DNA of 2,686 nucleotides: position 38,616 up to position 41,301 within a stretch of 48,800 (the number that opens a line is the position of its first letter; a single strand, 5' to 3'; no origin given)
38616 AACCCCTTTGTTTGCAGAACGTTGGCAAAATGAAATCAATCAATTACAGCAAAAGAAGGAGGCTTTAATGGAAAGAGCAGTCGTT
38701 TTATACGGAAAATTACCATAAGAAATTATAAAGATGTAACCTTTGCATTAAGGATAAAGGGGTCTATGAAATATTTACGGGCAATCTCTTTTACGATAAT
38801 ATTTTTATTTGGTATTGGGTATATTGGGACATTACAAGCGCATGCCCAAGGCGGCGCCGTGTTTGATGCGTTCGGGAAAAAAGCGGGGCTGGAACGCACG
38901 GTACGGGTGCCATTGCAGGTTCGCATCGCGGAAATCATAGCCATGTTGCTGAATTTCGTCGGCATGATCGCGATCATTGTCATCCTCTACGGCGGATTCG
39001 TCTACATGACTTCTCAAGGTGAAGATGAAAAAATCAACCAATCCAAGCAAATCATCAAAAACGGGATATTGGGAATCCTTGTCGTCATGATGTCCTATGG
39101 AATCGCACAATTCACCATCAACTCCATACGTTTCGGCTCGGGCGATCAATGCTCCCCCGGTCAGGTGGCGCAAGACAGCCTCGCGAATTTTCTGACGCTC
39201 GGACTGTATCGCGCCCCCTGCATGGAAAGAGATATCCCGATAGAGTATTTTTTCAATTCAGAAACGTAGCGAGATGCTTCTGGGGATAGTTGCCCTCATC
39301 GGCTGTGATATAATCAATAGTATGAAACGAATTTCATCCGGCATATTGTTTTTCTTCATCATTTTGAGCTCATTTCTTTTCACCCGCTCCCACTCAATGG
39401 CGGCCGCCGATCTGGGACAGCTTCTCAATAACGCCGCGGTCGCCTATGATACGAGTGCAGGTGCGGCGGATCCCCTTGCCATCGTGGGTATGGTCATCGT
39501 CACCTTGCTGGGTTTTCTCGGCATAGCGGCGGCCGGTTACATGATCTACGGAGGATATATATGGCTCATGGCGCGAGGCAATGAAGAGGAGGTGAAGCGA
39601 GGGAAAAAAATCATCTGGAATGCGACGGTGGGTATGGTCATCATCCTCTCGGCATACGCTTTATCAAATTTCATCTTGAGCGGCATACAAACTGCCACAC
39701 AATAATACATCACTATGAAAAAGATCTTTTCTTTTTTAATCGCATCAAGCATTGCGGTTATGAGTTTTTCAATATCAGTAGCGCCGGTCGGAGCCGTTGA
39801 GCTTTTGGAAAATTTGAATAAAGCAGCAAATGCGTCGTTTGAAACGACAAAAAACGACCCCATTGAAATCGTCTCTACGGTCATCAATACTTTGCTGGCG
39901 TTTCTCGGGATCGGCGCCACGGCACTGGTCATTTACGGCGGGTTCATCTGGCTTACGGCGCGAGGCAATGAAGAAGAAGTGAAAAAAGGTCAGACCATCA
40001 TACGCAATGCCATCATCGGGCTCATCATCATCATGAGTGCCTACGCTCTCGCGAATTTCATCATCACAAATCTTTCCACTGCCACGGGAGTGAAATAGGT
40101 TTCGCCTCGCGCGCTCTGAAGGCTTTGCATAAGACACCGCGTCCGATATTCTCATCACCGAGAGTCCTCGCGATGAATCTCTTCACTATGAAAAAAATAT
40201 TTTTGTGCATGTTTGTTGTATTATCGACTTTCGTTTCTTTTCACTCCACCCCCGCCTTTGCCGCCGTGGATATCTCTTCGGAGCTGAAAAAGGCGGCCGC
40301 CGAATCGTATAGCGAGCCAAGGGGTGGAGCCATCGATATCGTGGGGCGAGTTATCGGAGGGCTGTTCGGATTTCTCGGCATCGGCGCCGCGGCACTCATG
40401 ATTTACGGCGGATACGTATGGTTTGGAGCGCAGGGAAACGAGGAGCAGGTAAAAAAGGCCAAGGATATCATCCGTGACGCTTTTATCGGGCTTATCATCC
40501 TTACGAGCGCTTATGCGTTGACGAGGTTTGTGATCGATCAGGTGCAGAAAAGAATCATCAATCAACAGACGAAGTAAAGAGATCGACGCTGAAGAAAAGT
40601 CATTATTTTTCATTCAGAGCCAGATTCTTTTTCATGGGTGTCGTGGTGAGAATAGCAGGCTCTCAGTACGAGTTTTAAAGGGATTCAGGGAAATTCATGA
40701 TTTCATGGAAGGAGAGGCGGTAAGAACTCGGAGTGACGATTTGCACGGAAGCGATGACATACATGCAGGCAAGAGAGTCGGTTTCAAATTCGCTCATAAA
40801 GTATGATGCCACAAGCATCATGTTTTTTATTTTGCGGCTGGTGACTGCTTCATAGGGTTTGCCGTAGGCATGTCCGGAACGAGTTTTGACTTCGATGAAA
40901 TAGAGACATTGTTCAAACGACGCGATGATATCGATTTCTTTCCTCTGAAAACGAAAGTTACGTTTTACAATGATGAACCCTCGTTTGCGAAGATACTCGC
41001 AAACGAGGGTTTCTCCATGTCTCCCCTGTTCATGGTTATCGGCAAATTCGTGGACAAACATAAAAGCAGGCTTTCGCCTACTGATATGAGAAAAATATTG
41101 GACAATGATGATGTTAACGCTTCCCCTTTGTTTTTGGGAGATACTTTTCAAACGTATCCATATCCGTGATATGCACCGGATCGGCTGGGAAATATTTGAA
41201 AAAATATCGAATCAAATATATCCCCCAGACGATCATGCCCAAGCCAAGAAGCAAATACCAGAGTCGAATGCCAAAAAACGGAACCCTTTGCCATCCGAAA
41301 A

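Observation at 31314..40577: Sixteen tandem same-strand paralogs of a small VirB2/TrbC-like two-TM 'pilin' (19 domain copies in 9.3 kb) with no secretion machinery nearby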

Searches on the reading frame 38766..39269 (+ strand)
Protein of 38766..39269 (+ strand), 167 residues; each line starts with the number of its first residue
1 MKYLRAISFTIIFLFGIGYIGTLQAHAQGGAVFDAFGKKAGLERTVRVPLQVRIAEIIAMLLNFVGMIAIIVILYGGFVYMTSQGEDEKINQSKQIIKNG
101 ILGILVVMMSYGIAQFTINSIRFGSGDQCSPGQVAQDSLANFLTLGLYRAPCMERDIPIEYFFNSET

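Call 4: search_protein_families(library=pfam, proteins=[window:38766-39269:+], max_evalue=0.01)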
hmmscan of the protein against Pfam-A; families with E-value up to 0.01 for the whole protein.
window:38766-39269:+ (167 aa): 1 family
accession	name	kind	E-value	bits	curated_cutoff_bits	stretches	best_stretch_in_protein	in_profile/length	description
PF18895.5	T4SS_pilin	-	2.2e-07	31.3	26.6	1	58-116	13-70/71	Type IV secretion system pilin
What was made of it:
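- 38766..39269 (+): P13 pilin (ancient type) with a short C-terminal extension containing 2 Cys. PF18895, 31.3 bits (call 4).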

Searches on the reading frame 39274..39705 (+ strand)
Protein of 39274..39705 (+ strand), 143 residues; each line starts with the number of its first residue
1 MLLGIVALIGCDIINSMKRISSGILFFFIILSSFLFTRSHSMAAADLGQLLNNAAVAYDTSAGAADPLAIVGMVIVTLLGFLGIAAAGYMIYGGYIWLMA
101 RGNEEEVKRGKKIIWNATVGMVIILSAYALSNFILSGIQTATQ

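Call 4: search_protein_families(library=pfam, proteins=[window:39274-39705:+], max_evalue=0.01)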
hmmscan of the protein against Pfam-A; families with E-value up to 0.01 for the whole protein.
window:39274-39705:+ (143 aa): 1 family
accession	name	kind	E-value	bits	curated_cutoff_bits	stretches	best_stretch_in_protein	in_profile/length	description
PF18895.5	T4SS_pilin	-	1.3e-06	28.9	26.6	1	75-134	12-71/71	Type IV secretion system pilin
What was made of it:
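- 39274..39705 (+): P14 pilin (P14-P16 expansion block). The probable start is the ATG at 39322. PF18895, 28.9 bits (call 4).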

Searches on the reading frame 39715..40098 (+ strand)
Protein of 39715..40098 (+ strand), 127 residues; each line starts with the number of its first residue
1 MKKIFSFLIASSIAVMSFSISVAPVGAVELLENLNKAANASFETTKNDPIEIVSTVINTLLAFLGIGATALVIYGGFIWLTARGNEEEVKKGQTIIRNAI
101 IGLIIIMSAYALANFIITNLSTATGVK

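Call 4: search_protein_families(library=pfam, proteins=[window:39715-40098:+], max_evalue=0.01)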
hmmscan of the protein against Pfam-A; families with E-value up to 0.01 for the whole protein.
window:39715-40098:+ (127 aa): 3 families
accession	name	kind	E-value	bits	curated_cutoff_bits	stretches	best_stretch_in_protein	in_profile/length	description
PF18895.5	T4SS_pilin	-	7.4e-09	36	26.6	1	55-116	7-71/71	Type IV secretion system pilin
PF12193.13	Sulf_coat_C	-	0.003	18.1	25.2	1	22-110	25-111/134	Sulfolobus virus coat protein C terminal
PF10110.14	GPDPase_memb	-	0.0065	15.7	29.6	1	33-118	195-275/321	Membrane domain of glycerophosphoryl diester phosphodiesterase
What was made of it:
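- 39715..40098 (+): P15 pilin, the copy that was modelled. PF18895, 36 bits (call 4).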

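Call 32: search_solved_structures(query=A1, max_evalue=10, show_alignments=3)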
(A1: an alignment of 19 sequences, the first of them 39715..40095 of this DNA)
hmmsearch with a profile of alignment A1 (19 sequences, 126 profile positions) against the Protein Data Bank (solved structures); distinct sequences matched with E-value up to 10: 21.
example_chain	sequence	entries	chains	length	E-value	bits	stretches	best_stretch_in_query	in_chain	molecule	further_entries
9lp2_A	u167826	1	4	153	0.26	14.5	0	81-100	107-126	dAID23.4L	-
8qai_A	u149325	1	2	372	0.91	12.8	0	12-91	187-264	sc-CC-7-LI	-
1ehk_A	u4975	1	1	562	1.4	12.2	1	21-83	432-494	BA3-TYPE CYTOCHROME-C OXIDASE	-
1xme_A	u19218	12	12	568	1.4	12.2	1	21-83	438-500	Cytochrome c oxidase polypeptide I | Cytochrome c oxidase subunit 1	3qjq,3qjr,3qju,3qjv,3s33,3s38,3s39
2qpd_A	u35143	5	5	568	1.4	12.2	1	21-83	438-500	Cytochrome c oxidase subunit 1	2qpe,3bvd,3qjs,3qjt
4fa7_A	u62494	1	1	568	1.4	12.2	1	21-83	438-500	Cytochrome c oxidase subunit 1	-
4faa_A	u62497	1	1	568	1.4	12.2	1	21-83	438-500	Cytochrome c oxidase subunit 1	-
4gp4_A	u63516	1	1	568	1.4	12.2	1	21-83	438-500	Cytochrome c oxidase subunit 1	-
4gp5_A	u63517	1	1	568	1.4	12.2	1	21-83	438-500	Cytochrome c oxidase subunit 1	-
4gp8_A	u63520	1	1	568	1.4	12.2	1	21-83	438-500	Cytochrome c oxidase subunit 1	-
4n4y_A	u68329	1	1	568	1.4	12.2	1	21-83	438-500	Cytochrome c oxidase subunit 1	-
3s8f_A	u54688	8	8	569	1.4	12.2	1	21-83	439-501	Cytochrome c oxidase subunit 1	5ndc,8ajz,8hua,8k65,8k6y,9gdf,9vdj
3s8g_A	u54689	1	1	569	1.4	12.2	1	21-83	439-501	Cytochrome c oxidase subunit 1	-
4g70_A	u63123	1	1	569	1.4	12.2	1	21-83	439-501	Cytochrome c oxidase subunit 1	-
4g71_A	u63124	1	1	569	1.4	12.2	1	21-83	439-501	Cytochrome c oxidase subunit 1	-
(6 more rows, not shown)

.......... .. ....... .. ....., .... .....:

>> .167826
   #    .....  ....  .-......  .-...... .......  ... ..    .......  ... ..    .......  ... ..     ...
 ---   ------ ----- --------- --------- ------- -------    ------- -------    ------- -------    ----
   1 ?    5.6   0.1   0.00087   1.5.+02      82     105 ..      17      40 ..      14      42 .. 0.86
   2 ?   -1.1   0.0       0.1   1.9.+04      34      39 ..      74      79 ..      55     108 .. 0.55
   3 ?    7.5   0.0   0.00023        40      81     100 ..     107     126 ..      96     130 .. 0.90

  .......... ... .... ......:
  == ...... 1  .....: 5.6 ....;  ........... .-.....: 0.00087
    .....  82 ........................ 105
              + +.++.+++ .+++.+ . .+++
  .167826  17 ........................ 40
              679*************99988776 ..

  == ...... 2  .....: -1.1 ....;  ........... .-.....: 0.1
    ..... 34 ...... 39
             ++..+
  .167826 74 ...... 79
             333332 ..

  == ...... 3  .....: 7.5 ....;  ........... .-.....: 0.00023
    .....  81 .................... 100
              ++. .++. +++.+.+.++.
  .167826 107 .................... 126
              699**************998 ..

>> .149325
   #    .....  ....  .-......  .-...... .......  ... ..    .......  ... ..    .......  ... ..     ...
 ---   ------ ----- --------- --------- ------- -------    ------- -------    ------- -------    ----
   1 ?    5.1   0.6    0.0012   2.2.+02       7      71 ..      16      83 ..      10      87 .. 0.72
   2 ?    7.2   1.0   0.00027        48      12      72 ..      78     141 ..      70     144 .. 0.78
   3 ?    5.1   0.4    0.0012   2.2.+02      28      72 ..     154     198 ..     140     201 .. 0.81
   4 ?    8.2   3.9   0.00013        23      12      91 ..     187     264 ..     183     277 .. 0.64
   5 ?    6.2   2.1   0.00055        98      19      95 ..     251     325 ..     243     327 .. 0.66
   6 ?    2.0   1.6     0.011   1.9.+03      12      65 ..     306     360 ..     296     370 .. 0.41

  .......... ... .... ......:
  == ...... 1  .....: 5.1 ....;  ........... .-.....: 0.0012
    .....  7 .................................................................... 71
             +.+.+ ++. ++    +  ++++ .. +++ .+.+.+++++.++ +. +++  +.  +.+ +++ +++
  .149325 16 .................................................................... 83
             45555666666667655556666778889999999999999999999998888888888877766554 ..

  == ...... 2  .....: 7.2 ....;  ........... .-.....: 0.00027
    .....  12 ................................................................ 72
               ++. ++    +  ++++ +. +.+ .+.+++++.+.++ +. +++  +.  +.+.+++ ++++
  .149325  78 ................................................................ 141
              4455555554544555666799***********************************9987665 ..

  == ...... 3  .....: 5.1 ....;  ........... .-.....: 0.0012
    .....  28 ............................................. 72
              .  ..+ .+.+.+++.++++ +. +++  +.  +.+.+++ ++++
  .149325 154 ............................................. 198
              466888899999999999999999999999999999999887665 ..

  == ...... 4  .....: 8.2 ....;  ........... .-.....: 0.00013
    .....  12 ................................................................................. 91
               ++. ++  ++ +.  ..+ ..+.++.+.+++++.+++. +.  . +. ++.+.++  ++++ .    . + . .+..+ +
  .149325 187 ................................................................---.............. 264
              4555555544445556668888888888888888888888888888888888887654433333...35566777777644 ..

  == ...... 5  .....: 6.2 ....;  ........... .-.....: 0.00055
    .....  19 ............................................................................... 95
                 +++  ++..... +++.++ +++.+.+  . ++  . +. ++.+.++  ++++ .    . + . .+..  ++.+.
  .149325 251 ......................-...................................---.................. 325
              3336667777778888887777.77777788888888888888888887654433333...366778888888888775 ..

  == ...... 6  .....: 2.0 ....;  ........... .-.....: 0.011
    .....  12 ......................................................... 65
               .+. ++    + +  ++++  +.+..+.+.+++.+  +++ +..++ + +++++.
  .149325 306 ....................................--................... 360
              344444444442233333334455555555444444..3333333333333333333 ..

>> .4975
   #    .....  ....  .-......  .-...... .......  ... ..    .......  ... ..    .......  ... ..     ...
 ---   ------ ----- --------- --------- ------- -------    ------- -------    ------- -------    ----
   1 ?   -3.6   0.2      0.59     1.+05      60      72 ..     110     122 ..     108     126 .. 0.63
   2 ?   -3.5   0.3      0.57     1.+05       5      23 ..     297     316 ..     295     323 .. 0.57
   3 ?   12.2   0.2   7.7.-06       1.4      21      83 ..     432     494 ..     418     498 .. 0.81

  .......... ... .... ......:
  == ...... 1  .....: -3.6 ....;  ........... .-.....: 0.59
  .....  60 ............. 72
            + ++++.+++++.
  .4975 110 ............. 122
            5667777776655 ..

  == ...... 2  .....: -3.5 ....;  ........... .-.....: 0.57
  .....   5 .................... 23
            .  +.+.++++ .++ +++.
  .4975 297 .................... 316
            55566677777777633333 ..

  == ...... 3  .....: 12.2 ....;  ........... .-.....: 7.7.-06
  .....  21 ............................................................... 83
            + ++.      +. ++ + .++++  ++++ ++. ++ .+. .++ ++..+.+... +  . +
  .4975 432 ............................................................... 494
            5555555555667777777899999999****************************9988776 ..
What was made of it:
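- Tried and rejected: PDB sequence search with the paralog profile found nothing (best E 0.26, call 32).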

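Call 34: search_protein_families(library=ncbifam, proteins=[window:39715-40098:+], max_evalue=0.01)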
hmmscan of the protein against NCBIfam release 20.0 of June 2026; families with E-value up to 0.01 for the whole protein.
window:39715-40098:+ (127 aa): 1 family
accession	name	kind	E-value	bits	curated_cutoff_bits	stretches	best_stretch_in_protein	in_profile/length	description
NF045849.1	ICE_MMCAP2_0565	equivalog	7.4e-08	32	40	1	50-119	10-79/80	Mbov_0395 family pilin-like conjugal transfer protein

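Call 37: predict_structure(alignment_id=A1)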
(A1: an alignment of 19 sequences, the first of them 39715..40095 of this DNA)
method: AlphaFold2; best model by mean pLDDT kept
length: 127 residues; sequences in the alignment: 19
mean_pLDDT: 83.4   pTM: 0.58
mean pLDDT of the five models: 83.4, 80.6, 80.5, 79.1, 77.7
residues with pLDDT >= 90: 62; 70-90: 40; 50-70: 25; < 50: 0
segments of 3 or more residues with pLDDT < 50: none
pLDDT, mean of each block of 10 residues (from residue 1): 75 70 60 73 67 88 93 96 95 96 94 92 83
secondary structure, 60 per line:
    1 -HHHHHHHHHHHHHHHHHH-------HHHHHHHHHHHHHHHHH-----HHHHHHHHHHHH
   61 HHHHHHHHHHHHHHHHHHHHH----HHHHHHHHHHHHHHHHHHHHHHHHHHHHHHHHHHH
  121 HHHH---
elements in order: H2-19 H27-43 H49-81 H86-124
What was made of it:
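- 39715..40098 (+): AF2 pLDDT 83.4, helices at 2-19, 27-43, 49-81 and 86-124 (call 37).
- On PF18895 T4SS_pilin (Patescibacteria VirB2-like pilins): AF2 model of P15 has helices at 49-81 and 86-124 with pLDDT 88-96 (call 37).
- Fold: confident helical hairpin, pLDDT 88-96 (call 37).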

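Call 39: fold_search(model_id=the predicted structure, library=pdb)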
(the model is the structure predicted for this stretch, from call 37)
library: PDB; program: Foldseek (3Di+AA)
matches with E <= 10: 241; with E <= 0.001: 0
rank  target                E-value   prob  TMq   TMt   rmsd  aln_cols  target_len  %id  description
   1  1a91_MODEL_1_A        3.0e-01  0.99  0.45  0.66   2.6        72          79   14  SUBUNIT C OF THE F1FO ATP SYNTHASE OF ESCHERICHIA COLI; NMR, 10 STRUCTURES (released 1998-07-01)
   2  3tul_B                7.1e-01  0.63  0.47  0.45   7.1       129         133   10  Crystal structure of N-terminal region of Type III Secretion Major Translocator SipB (residues 82-226) (released 2012-02-15)
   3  7w7z                  1.0e+00  0.69  0.52  0.46  13.1       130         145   11  Crystal Structure of human Focal Adhesion Targeting (FAT) domain of the Focal Adhesion Kinase (released 2022-12-21)
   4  3tul_C                1.4e+00  0.63  0.50  0.49   6.4       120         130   12  Crystal structure of N-terminal region of Type III Secretion Major Translocator SipB (residues 82-226) (released 2012-02-15)
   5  3epv_C                1.5e+00  0.92  0.46  0.54   2.7        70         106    8  X-ray Structure of the Metal-sensor CnrX in both the Apo- and Copper-bound Forms (released 2008-11-25)
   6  3tul_A                1.6e+00  0.12  0.27  0.25   9.9       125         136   10  Crystal structure of N-terminal region of Type III Secretion Major Translocator SipB (residues 82-226) (released 2012-02-15)
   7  8f2k_G                1.7e+00  0.77  0.47  0.57   2.8        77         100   13  Structure of yeast F1-ATPase determined with 100 micromolar cruentaren A (released 2023-04-05)
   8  2y3h_B                1.7e+00  0.72  0.45  0.51   7.3        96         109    7  E63Q mutant of Cupriavidus metallidurans CH34 CnrXs (released 2011-03-30)
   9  8tt3_H                1.7e+00  0.47  0.36  0.20  20.6        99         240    9  S. thermodepolymerans KpsM-KpsE in Glycolipid 2 state with rigid body fitted KpsT (released 2024-04-17)
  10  6ixe                  1.7e+00  0.15  0.30  0.19  22.4       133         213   11  Crystal structure of SeMet apo SH3BP5 (I41) (released 2019-03-20)
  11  1h7c                  1.8e+00  0.66  0.44  0.52   3.2        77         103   13  human tubulin chaperone cofactor a (released 2002-06-13)
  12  1yg2                  1.9e+00  0.15  0.27  0.21  14.5       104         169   15  Structure of the Vibrio cholerae virulence activator AphA (released 2005-01-11)
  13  7a0g_EEE              2.0e+00  0.15  0.27  0.14  18.4       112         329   16  Structure of the SmhB pore of the tripartite alpha-pore forming toxin, Smh, from Serratia marcescens. (released 2021-03-31)
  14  9sv3_D                2.1e+00  0.54  0.42  0.24   9.8        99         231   10  Local refinement of EloB/EloC/VHL/CV2a/14-3-3zeta/ERa from pose 1 (released 2025-12-03)
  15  8tsh_F                2.1e+00  0.20  0.26  0.15   6.5        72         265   14  S. thermodepolymerans KpsMT(E151Q)-KpsE in complex with ATP (released 2024-04-17)
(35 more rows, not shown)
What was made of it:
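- The best fold match is a membrane-ring hairpin, ATP synthase subunit c (call 39).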

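Call 66: search_protein_representatives(alignment_id=A1)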
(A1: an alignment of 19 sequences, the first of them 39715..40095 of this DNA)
Query: 19 sequences, 126 profile positions. Proteins with E-value up to 0.001 (for the whole library): 88392; up to 1e-10: 33158; up to 1e-30: 199. The best 150 are listed.
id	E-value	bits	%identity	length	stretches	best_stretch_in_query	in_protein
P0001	3.5e-117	401.9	-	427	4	2-124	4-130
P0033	4.1e-90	314.5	-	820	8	36-119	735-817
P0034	2.9e-84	295.6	-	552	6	45-118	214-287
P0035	1.6e-80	283.5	-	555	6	1-119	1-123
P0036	4.2e-68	243.4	-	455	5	46-116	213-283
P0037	1.6e-66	238.2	-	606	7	49-117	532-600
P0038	5.7e-61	220.3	-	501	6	48-119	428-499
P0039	5.1e-59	214.0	-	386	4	7-121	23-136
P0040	5.7e-58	210.6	-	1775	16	48-121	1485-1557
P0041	5.8e-57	207.4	-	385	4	42-122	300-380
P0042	6.0e-56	204.1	-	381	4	46-121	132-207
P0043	7.9e-56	203.7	-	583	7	47-119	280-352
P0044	1.5e-55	202.7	-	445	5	43-117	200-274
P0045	4.6e-51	188.3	-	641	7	50-120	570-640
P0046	5.1e-50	184.9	-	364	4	1-123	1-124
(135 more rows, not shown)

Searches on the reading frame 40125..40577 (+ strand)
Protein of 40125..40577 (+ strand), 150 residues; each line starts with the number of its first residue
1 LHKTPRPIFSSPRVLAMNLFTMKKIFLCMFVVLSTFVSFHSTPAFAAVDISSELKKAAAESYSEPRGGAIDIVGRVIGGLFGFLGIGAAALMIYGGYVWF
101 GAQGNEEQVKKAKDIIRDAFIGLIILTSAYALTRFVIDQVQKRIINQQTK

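Call 4: search_protein_families(library=pfam, proteins=[window:40125-40577:+], max_evalue=0.01)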
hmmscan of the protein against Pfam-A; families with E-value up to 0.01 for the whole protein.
window:40125-40577:+ (150 aa): 1 family
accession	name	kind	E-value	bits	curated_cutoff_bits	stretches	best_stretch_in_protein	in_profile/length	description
PF18895.5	T4SS_pilin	-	2.6e-06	27.9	26.6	1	78-136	13-71/71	Type IV secretion system pilin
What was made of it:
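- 40125..40577 (+): P16 pilin, the last gene of the array. The probable start is the ATG at 40188. PF18895, 27.9 bits (call 4).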

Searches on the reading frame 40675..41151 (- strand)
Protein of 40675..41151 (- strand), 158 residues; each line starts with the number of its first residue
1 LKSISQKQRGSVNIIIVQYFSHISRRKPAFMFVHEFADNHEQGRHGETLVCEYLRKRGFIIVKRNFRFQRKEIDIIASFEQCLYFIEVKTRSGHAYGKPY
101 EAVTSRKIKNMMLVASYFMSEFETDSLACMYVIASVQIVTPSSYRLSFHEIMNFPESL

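Call 7: search_protein_families(library=pfam, proteins=[window:40675-41151:-], max_evalue=0.001)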
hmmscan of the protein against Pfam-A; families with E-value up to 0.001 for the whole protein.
window:40675-41151:- (158 aa): 2 families
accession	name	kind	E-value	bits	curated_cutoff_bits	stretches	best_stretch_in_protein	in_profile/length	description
PF02021.23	UPF0102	-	2.7e-23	82.6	23.6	1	46-120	1-71/80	Uncharacterised protein family UPF0102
PF08378.17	NERD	-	4.3e-09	37.3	22.1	1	43-103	2-68/111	Nuclease-related domain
